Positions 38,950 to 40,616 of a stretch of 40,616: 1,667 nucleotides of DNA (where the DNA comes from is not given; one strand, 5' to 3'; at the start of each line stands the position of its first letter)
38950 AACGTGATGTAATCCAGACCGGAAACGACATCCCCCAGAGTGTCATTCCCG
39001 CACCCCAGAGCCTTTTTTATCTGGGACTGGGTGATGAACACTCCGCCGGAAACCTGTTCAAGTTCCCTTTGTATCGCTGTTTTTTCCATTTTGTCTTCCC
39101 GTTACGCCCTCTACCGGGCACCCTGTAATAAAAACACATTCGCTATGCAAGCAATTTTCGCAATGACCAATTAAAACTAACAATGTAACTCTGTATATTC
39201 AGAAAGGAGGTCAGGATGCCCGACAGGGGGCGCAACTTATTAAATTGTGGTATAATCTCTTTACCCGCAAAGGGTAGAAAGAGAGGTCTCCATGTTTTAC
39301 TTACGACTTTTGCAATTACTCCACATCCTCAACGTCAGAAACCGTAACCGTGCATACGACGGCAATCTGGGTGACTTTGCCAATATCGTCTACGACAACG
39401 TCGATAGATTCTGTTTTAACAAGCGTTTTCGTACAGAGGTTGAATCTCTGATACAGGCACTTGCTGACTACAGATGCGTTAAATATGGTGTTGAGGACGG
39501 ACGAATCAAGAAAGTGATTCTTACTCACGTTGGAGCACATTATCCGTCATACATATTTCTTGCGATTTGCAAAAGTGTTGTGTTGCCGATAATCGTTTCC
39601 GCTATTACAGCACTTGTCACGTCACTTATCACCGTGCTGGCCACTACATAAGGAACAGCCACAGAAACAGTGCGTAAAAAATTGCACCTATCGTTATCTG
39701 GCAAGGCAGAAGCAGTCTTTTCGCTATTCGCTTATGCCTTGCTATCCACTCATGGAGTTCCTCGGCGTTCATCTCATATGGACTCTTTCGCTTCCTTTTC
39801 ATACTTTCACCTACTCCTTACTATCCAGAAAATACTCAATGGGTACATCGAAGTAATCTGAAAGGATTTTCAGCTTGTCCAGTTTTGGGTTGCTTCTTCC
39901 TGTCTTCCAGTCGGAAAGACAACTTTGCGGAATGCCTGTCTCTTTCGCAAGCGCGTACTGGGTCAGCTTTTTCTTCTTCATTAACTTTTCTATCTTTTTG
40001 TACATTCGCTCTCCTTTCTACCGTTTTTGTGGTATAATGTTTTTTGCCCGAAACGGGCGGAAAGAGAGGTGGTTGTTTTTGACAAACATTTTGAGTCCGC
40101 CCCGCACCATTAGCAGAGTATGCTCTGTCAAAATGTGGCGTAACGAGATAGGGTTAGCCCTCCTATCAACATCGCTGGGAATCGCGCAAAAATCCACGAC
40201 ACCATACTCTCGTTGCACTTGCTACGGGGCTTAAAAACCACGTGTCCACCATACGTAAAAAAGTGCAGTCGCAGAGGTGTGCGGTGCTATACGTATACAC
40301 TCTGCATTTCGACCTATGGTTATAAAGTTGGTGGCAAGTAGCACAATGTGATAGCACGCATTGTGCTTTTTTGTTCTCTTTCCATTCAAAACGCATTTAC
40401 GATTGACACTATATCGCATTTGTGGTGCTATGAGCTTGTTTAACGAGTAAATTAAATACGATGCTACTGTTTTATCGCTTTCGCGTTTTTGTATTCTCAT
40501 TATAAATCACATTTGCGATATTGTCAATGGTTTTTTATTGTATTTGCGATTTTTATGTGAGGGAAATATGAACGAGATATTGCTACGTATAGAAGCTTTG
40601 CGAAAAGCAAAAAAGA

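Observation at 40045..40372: Promoter-to-terminator unit of ~330 nt with no convincing ORF, divergent from the XRE repressor gene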

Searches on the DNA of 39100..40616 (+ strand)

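Call 5: search_rna_families(source=window, start=39100, end=40616, threshold=evalue, max_evalue=10, show_alignments=3)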
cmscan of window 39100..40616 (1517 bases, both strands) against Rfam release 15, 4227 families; matches with E-value up to 10: 3.
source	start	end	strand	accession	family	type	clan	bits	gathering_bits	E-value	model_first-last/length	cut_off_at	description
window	39329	39429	-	RF00218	SNORD46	Gene; snRNA; snoRNA; CD-box;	CL00061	15.2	40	6.7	1-104/104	no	Small nucleolar RNA SNORD46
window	39823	39903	-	RF00571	SNORD65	Gene; snRNA; snoRNA; CD-box;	CL00057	15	41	4.3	1-73/73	no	Small nucleolar RNA SNORD65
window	39948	39995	-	RF01281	snoR35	Gene; snRNA; snoRNA; CD-box;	CL00053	14.7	40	4.3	32-79/81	no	Small nucleolar RNA snoR35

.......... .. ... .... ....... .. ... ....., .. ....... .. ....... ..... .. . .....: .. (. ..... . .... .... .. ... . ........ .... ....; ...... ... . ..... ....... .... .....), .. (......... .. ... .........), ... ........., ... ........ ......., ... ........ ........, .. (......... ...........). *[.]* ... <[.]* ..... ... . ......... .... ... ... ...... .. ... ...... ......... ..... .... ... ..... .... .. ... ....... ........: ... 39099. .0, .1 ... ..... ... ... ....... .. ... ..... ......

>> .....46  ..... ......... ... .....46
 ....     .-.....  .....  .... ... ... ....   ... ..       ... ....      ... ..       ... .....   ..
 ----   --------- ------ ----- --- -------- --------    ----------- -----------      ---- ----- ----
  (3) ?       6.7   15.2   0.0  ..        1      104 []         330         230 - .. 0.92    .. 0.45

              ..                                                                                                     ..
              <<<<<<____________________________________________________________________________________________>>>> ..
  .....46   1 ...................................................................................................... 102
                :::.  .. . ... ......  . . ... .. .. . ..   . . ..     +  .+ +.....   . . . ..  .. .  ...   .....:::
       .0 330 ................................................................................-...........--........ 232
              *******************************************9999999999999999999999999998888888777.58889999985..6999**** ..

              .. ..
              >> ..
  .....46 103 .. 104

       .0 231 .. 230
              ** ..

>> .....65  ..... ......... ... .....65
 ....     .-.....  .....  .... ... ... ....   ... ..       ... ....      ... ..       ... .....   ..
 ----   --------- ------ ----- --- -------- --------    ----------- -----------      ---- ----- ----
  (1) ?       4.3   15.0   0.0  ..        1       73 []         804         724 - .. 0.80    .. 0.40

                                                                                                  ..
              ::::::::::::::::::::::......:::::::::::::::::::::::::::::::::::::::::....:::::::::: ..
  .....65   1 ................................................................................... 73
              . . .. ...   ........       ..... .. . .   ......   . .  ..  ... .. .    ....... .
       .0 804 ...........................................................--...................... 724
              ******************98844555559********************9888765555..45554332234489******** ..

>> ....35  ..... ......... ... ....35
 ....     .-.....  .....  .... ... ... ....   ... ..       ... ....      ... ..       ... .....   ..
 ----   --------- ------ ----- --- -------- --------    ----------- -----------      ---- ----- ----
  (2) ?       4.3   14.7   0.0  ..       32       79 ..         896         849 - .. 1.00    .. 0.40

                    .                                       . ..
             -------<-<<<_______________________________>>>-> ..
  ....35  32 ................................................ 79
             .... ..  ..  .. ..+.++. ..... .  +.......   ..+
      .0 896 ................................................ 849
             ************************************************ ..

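Call 8: search_dna_similar(query=window:39100-40616:+, collection=phages, mode=distant)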
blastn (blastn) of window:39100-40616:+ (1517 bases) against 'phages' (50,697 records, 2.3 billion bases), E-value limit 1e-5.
Records with a match: 4; places in all: 4; records where one place covers at least 80% of the query: 0.
Best place of each record, by identity: 60-80% 4.
By first word of the organism name: Anaerostipes 3; Ruminococcus 1.
By host as written in the record: Anaerostipes caccae DA844 3; [Ruminococcus] gnavus ATCC 29149 1.
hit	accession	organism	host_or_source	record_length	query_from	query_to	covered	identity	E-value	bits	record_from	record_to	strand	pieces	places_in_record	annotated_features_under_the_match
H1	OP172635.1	Anaerostipes phage AC844P1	Anaerostipes caccae DA844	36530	725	859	9%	70.8%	5e-7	63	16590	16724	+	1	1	hypothetical protein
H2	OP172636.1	Anaerostipes phage AC844P2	Anaerostipes caccae DA844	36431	725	859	9%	70.8%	5e-7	63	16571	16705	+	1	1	hypothetical protein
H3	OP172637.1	Anaerostipes phage AC844P3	Anaerostipes caccae DA844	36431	725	859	9%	70.8%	5e-7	63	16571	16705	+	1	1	hypothetical protein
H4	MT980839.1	Ruminococcus phage phiRgPS_6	[Ruminococcus] gnavus ATCC 29149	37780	718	846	9%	72.3%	3e-9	70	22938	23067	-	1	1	gp23: transcriptional regulator, HTH cro type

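Call 48: search_rna_families(sources=[L138, L139, L057], threshold=evalue, max_evalue=1)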
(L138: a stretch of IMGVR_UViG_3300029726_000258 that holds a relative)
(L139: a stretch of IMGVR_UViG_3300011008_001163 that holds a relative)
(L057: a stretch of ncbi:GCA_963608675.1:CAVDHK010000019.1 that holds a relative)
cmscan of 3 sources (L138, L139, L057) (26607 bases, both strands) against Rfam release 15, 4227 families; matches with E-value up to 1: 3.
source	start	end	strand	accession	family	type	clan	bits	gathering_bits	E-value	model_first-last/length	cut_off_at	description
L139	4387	4559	-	RF02986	FuFi-1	Gene; sRNA;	-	55.8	59.6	1.4e-09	1-175/175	no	FuFi-1 RNA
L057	1533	1768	-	RF02986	FuFi-1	Gene; sRNA;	-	51.9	59.6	1.4e-08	1-175/175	no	FuFi-1 RNA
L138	4024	4261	+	RF02986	FuFi-1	Gene; sRNA;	-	51.4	59.6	1.8e-08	1-175/175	no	FuFi-1 RNA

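Call 50: search_rna_families(sources=[L138, L139, L057], threshold=evalue, max_evalue=0.001, show_alignments=3)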
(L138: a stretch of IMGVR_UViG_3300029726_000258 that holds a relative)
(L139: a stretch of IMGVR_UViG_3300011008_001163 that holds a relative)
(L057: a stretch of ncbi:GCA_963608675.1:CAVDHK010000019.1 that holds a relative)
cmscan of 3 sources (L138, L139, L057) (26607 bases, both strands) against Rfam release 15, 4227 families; matches with E-value up to 0.001: 3.
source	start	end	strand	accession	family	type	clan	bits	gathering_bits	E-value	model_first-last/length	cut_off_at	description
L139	4387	4559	-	RF02986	FuFi-1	Gene; sRNA;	-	55.8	59.6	1.4e-09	1-175/175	no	FuFi-1 RNA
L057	1533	1768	-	RF02986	FuFi-1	Gene; sRNA;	-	51.9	59.6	1.4e-08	1-175/175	no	FuFi-1 RNA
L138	4024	4261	+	RF02986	FuFi-1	Gene; sRNA;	-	51.4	59.6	1.8e-08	1-175/175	no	FuFi-1 RNA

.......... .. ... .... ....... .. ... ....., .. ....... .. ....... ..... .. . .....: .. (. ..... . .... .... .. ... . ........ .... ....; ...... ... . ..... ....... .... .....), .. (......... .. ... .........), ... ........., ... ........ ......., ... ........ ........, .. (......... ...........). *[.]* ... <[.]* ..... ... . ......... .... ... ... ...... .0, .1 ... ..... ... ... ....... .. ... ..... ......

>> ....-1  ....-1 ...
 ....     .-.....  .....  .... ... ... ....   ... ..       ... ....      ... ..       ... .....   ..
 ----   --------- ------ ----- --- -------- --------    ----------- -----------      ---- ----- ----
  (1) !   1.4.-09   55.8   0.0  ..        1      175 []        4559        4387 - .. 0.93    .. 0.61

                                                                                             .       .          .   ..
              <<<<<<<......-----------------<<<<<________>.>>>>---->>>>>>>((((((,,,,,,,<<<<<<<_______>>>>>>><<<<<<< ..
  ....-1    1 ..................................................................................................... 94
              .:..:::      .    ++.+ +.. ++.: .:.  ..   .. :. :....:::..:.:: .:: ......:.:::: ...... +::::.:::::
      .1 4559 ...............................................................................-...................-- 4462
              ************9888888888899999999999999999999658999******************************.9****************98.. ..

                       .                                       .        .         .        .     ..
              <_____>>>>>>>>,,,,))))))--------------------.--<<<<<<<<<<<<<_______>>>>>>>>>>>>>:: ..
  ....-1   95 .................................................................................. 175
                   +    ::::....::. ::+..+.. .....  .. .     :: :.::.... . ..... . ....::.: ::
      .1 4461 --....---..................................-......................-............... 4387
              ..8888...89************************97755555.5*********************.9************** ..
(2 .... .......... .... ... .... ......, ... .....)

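Call 51: search_rna_families(source=window, start=40030, end=40400, threshold=evalue, max_evalue=10, show_alignments=3)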
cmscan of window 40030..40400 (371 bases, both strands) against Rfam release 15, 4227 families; matches with E-value up to 10: 0.
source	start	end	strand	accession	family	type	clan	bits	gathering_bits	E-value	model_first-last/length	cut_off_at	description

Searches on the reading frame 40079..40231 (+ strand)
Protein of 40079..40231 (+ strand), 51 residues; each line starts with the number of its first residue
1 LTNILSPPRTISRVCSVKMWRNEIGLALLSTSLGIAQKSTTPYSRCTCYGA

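Call 43: search_protein_representatives(protein=window:40079-40231:+)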
Query: 51 residues. Proteins with E-value up to 0.001 (for the whole library): 2; up to 1e-10: 0; up to 1e-30: 0. The best 2 are listed.
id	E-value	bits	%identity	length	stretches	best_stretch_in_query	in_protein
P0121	1.1e-05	40.9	35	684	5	14-45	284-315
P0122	8.5e-04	35.0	37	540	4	15-46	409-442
